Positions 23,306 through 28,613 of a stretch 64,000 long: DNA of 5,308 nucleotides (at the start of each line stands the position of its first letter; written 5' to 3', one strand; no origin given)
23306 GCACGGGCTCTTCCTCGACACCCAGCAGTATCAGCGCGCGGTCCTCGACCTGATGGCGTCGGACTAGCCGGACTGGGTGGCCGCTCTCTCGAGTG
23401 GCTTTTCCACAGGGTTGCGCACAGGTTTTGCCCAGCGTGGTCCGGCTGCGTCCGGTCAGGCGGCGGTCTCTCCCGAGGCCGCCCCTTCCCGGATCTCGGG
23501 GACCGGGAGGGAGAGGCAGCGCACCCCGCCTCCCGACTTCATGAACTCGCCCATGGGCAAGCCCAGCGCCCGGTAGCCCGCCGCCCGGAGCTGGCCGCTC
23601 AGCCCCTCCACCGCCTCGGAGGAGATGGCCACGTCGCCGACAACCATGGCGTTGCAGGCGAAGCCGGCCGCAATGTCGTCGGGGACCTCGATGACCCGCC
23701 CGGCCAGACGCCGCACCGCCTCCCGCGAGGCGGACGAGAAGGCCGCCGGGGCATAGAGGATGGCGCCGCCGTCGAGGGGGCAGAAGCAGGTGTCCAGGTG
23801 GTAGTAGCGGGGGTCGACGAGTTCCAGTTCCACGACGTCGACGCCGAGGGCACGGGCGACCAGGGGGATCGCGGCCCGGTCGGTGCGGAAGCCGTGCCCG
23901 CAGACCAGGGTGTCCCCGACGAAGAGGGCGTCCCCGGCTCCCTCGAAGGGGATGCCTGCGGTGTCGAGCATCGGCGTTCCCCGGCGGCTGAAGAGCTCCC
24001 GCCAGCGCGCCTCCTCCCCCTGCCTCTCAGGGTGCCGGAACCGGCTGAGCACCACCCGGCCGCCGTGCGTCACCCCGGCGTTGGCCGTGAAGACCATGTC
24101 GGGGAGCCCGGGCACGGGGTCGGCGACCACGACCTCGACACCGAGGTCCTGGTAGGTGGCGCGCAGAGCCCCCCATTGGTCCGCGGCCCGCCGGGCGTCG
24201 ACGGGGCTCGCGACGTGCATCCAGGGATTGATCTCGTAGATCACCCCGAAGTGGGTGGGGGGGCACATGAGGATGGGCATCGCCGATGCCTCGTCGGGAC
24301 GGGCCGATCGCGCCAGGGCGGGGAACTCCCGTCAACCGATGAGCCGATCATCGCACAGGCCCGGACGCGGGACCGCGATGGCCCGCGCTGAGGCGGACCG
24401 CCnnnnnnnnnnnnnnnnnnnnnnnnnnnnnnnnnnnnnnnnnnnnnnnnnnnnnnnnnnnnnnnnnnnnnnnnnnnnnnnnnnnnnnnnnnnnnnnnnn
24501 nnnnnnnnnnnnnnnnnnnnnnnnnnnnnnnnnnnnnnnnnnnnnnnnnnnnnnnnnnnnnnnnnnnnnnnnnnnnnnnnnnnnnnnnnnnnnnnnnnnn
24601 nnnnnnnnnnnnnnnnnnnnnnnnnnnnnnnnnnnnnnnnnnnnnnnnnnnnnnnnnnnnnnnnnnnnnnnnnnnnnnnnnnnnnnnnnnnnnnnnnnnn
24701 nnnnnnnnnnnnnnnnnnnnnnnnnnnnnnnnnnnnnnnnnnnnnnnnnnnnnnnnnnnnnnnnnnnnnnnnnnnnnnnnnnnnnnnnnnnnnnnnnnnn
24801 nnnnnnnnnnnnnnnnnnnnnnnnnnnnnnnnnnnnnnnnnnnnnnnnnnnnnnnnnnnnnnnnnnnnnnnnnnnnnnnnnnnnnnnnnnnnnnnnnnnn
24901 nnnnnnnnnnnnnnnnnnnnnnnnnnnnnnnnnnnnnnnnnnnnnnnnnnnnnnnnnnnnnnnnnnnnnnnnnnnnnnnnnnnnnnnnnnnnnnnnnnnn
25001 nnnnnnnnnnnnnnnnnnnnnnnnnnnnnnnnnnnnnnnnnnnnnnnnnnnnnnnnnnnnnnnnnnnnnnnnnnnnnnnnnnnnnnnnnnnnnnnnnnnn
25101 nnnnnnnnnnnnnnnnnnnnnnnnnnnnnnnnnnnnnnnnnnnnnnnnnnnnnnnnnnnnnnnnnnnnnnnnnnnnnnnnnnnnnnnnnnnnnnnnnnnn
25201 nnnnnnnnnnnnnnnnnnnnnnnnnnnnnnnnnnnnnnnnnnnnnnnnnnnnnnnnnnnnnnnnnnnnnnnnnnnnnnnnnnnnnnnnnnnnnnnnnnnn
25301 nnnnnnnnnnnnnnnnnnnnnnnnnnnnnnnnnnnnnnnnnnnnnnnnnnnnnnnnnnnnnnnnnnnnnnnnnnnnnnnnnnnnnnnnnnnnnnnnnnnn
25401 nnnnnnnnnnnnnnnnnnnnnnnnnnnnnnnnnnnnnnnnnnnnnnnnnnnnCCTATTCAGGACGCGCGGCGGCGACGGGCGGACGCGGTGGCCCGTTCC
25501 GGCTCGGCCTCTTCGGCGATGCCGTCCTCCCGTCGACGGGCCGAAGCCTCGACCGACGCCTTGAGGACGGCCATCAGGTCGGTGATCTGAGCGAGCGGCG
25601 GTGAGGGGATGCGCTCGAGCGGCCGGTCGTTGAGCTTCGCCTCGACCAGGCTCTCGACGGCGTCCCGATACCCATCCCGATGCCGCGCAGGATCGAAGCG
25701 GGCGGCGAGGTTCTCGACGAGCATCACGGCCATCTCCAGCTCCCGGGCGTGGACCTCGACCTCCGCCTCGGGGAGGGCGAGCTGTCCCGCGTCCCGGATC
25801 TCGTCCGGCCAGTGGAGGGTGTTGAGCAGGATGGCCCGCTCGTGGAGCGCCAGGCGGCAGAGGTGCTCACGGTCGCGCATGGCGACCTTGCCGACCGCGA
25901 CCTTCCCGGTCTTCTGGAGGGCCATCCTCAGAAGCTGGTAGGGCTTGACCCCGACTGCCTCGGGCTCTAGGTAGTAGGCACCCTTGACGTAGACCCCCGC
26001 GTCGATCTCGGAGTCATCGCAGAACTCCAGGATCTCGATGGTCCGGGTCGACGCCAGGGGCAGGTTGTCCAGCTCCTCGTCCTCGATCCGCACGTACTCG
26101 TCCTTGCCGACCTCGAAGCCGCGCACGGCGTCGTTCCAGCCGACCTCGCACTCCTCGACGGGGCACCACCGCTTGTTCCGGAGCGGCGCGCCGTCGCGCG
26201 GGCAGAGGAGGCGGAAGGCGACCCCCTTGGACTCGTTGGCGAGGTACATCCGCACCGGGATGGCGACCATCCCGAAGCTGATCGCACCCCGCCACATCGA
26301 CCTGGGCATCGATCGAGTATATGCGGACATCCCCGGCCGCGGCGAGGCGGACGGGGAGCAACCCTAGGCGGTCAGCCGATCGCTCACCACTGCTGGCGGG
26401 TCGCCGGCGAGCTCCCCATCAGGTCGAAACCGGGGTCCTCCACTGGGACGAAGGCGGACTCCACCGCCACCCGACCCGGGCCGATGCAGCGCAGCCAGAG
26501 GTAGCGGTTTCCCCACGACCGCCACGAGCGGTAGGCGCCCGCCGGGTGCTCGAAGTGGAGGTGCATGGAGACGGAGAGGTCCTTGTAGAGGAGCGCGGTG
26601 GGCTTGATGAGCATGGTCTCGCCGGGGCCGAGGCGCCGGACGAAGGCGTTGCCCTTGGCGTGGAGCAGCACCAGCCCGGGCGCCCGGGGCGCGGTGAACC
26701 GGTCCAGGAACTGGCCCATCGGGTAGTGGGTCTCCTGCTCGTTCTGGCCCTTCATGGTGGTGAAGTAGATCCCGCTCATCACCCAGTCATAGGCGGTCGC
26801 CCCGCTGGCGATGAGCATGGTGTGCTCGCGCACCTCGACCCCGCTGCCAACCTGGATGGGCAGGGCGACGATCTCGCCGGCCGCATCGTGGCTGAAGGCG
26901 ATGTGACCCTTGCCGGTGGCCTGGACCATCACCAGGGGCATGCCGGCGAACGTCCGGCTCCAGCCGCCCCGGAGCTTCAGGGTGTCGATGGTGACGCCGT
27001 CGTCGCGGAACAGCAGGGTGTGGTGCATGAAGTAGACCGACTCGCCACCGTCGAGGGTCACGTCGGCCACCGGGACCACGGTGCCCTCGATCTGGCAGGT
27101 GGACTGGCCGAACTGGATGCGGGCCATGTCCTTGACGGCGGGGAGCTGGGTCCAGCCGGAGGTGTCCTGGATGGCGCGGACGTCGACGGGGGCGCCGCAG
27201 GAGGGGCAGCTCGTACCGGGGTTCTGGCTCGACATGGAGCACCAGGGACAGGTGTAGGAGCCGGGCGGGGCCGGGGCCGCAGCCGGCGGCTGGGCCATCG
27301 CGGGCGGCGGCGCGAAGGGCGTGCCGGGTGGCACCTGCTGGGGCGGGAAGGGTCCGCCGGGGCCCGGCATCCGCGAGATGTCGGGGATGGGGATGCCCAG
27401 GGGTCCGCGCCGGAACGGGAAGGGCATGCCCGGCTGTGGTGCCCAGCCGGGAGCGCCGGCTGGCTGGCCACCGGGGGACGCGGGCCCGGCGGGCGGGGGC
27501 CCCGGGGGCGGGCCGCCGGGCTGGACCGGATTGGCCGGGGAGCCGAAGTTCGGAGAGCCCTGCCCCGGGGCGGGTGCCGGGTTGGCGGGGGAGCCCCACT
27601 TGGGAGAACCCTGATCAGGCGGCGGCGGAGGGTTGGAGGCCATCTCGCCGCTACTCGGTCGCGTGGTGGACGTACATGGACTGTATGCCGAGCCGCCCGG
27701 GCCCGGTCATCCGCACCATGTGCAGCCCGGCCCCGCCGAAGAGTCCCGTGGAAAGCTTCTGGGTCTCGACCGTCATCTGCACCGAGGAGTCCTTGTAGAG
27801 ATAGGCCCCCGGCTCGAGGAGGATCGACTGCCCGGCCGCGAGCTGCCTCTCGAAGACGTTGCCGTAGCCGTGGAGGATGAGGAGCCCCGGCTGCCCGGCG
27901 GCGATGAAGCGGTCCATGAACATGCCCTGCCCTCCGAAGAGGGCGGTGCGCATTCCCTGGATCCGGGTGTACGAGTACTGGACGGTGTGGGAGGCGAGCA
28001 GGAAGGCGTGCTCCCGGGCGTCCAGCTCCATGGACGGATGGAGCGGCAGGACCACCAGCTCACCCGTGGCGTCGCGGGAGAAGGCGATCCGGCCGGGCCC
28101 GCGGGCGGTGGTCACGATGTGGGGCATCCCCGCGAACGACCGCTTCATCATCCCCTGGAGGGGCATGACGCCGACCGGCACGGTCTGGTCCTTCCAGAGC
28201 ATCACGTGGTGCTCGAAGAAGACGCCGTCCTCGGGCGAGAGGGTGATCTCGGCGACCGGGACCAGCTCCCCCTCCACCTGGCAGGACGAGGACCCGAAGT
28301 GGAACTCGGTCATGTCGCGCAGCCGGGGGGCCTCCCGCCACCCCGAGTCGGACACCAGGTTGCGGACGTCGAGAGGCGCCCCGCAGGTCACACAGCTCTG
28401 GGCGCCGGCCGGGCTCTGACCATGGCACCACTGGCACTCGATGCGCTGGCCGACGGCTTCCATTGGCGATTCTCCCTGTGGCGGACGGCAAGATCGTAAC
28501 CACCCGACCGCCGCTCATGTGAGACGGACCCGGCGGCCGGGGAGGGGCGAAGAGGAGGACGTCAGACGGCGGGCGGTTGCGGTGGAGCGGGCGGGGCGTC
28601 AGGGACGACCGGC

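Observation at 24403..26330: ku is followed by a ligase-like gene whose catalytic motifs lack lysine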

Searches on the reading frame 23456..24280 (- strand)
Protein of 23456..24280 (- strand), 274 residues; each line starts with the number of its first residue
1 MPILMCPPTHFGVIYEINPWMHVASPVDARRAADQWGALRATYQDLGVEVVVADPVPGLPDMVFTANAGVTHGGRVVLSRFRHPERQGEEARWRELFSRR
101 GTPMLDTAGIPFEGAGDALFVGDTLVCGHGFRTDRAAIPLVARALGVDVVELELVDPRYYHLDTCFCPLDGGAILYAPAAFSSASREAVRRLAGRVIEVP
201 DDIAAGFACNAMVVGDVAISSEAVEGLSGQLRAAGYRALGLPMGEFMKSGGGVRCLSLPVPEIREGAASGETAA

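Call 3: search_protein_families(library=pfam, proteins=[window:23456-24280:-], max_evalue=1)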
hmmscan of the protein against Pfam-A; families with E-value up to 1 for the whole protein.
window:23456-24280:- (274 aa): 2 families
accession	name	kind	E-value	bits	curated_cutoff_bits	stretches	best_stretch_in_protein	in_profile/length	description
PF19420.4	DDAH_eukar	-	7.3e-17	62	23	1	30-258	26-288/291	N,N dimethylarginine dimethylhydrolase, eukaryotic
PF02274.22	ADI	-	1.5e-08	34.6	22.8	1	57-185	119-265/377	Arginine deiminase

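Call 4: search_protein_families(library=ncbifam, proteins=[window:23456-24280:-], max_evalue=1)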
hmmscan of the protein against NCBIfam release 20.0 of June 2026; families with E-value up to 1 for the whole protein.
window:23456-24280:- (274 aa): 8 families
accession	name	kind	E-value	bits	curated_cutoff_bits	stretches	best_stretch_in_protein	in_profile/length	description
NF045659.1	DiMArgaseDdahMtb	equivalog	1.1e-79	267.6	300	1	3-258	26-281/283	dimethylargininase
NF052231.1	bifunc_ArgZ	exception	7.4e-70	235.9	1025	1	3-264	7-273/696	bifunctional arginine dihydrolase/ornithine cyclodeaminase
NF052232.1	Arg_dihydro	equivalog_domain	1.3e-69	234.4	450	1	3-258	5-265/266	arginine dihydrolase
NF045660.1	DiMthArgaseDdahStm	equivalog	9.7e-20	71.4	340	1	25-258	22-247/249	dimethylargininase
NF045658.1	DiMArgaseDdah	equivalog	6.9e-10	39.1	450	1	29-258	28-252/254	dimethylargininase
TIGR01078.1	arcA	equivalog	1e-06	27.8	489.1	1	56-181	149-289/408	arginine deiminase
NF002381.0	PRK01388.1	subfamily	1.6e-05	24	414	1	57-175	151-283/405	arginine deiminase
NF042914.1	SAV915_dom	domain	0.5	10.2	40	0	37-56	38-57/58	SAV_915 family protein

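Call 62: search_protein_families(library=padloc, proteins=[window:23456-24280:-], max_evalue=0.001)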
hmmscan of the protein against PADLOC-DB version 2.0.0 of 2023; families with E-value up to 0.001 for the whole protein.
window:23456-24280:- (274 aa): 0 families

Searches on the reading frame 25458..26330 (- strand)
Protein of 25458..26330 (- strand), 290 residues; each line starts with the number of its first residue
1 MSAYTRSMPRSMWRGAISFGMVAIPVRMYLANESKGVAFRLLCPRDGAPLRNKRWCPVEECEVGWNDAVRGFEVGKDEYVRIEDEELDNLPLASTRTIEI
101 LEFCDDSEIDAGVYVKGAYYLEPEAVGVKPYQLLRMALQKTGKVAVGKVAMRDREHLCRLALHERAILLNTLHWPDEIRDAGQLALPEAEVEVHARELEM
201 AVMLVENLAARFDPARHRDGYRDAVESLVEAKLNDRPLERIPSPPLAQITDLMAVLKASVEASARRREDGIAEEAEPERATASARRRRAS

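Call 3: search_protein_families(library=pfam, proteins=[window:25458-26330:-], max_evalue=1)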
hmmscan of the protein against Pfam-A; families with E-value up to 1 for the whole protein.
window:25458-26330:- (290 aa): 1 family
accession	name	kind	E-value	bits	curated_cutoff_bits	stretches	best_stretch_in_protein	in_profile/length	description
PF02735.22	Ku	-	1.1e-37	130.2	25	1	18-200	1-190/190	Ku70/Ku80 beta-barrel domain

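Call 4: search_protein_families(library=ncbifam, proteins=[window:25458-26330:-], max_evalue=1)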
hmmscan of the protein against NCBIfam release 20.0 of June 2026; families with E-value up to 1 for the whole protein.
window:25458-26330:- (290 aa): 1 family
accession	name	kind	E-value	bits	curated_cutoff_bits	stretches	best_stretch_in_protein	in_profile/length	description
TIGR02772.2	Ku_bact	equivalog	5.3e-78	262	150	1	10-260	1-259/259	non-homologous end joining protein Ku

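Call 62: search_protein_families(library=padloc, proteins=[window:25458-26330:-], max_evalue=0.001)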
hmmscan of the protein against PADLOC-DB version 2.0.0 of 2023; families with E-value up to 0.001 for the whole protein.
window:25458-26330:- (290 aa): 0 families

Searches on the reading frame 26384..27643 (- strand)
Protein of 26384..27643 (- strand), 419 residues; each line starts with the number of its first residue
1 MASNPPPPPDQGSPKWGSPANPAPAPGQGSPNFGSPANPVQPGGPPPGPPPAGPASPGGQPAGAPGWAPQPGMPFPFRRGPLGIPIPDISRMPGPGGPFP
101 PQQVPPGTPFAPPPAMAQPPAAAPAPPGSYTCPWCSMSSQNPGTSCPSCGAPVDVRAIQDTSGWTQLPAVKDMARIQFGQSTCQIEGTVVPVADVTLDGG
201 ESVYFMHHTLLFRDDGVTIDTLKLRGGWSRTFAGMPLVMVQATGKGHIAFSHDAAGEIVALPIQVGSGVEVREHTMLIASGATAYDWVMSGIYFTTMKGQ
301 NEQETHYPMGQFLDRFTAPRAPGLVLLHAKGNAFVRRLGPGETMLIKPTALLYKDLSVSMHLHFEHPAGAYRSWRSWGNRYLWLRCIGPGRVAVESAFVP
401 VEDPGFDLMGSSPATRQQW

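Call 3: search_protein_families(library=pfam, proteins=[window:26384-27643:-], max_evalue=1)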
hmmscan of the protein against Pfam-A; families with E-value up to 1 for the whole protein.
window:26384-27643:- (419 aa): 5 families
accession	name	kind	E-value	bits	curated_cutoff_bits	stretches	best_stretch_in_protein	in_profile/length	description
PF01987.23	AIM24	-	2.2e-18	67.2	25.7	1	184-396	2-204/205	Mitochondrial biogenesis AIM24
PF12773.13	DZR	-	0.0091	16.6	27.3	1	124-156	7-37/45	Double zinc ribbon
PF13248.11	Zn_ribbon_3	-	0.038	13.9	27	1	144-158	3-17/26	zinc-ribbon domain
PF09723.15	Zn_ribbon_8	-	0.18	12.3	34.4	1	133-152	17-35/41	Zinc ribbon domain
PF06906.16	DUF1272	-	0.28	11.8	25.3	1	120-152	17-50/57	Protein of unknown function (DUF1272)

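Call 62: search_protein_families(library=padloc, proteins=[window:26384-27643:-], max_evalue=0.001)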
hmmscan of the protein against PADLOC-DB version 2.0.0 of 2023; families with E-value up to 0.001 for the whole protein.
window:26384-27643:- (419 aa): 0 families

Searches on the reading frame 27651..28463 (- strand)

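Call 3: search_protein_families(library=pfam, proteins=[window:27651-28463:-], max_evalue=1)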
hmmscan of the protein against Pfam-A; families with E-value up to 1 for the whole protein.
window:27651-28463:- (270 aa): 3 families
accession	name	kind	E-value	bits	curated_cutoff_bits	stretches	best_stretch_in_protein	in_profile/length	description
PF01987.23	AIM24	-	8.1e-35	120.8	25.7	1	62-263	2-205/205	Mitochondrial biogenesis AIM24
PF12773.13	DZR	-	0.035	14.7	27.3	1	10-32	1-23/45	Double zinc ribbon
PF13240.11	Zn_Ribbon_1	-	0.8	10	25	0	10-31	2-23/23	zinc-ribbon domain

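Call 62: search_protein_families(library=padloc, proteins=[window:27651-28463:-], max_evalue=0.001)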
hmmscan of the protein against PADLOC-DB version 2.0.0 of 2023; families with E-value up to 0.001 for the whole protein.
window:27651-28463:- (270 aa): 0 families
